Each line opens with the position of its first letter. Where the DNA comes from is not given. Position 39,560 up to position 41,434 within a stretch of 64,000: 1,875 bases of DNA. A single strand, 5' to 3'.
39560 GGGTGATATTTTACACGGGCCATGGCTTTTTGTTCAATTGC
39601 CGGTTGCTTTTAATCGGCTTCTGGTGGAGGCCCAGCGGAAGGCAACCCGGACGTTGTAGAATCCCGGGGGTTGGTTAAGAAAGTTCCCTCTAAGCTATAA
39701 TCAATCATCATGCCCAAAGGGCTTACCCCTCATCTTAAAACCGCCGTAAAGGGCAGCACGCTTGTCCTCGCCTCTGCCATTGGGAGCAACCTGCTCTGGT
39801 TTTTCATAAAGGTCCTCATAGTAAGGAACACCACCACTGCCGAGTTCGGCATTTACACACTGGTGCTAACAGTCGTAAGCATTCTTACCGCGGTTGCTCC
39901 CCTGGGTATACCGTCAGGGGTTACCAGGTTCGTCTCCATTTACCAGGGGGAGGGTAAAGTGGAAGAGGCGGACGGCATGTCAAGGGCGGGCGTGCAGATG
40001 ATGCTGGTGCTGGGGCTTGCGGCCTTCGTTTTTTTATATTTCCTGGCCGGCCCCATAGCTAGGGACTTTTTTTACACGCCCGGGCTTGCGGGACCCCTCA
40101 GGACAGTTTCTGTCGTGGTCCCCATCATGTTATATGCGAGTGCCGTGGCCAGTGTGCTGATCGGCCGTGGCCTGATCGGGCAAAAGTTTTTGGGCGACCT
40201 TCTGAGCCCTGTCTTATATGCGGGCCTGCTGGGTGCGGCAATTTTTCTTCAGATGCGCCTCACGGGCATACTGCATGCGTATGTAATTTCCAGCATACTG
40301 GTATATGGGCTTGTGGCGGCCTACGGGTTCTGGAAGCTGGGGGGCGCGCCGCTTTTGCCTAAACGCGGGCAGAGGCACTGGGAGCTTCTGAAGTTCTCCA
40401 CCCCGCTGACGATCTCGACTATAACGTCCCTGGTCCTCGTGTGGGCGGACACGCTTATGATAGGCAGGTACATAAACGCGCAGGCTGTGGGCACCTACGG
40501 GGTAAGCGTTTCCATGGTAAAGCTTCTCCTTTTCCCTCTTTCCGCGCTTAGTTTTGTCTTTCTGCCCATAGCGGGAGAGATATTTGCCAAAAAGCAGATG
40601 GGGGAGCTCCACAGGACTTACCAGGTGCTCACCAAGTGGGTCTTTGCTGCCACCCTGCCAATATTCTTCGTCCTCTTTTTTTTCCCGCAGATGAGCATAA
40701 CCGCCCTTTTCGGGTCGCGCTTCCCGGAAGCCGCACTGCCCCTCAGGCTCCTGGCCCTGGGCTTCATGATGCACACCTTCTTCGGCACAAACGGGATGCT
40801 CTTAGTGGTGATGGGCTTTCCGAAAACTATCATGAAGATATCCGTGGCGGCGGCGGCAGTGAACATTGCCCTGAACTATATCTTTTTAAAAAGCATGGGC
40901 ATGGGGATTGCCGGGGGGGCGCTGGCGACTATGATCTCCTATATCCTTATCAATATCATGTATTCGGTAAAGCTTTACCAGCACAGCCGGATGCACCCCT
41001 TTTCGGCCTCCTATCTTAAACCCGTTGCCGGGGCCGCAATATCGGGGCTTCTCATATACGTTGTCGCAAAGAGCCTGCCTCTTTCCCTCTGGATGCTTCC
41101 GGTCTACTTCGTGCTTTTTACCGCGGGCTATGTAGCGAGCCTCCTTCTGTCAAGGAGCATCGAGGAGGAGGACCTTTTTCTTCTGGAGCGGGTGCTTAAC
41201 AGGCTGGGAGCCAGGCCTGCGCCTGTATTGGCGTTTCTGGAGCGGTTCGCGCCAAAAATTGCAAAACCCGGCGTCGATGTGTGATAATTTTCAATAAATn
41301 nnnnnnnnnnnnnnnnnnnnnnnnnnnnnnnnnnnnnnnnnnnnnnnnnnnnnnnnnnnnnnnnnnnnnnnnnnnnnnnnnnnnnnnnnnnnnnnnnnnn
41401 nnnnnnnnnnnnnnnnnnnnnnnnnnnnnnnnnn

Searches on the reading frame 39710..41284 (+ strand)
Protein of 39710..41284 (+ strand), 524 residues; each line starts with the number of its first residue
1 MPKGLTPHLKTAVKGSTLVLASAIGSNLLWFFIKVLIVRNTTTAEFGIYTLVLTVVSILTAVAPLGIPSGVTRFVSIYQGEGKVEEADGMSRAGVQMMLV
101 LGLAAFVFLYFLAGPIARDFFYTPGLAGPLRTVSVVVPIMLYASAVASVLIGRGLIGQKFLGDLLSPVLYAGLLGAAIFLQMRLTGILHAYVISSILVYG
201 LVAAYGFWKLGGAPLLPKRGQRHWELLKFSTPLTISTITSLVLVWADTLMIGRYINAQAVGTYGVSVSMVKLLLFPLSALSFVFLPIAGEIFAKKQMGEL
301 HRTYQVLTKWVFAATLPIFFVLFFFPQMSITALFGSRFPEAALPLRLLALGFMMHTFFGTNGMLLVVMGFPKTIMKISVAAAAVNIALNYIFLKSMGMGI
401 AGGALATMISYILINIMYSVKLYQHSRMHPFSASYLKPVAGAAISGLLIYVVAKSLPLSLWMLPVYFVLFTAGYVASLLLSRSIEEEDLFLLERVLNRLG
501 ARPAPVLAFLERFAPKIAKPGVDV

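Call 50: search_protein_families(library=pfam, proteins=[window:39710-41284:+], max_evalue=0.0001)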
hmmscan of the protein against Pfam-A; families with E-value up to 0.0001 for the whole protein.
window:39710-41284:+ (524 aa): 3 families
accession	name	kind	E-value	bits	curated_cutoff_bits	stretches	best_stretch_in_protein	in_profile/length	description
PF01943.22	Polysacc_synt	-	1.6e-17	64.3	28.2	1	13-279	2-260/274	Polysaccharide biosynthesis protein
PF13440.11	Polysacc_synt_3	-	4.9e-17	62.6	23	1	42-341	7-291/293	Polysaccharide biosynthesis protein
PF01554.23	MatE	-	3.5e-11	43.5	24.9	2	232-391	1-161/161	MatE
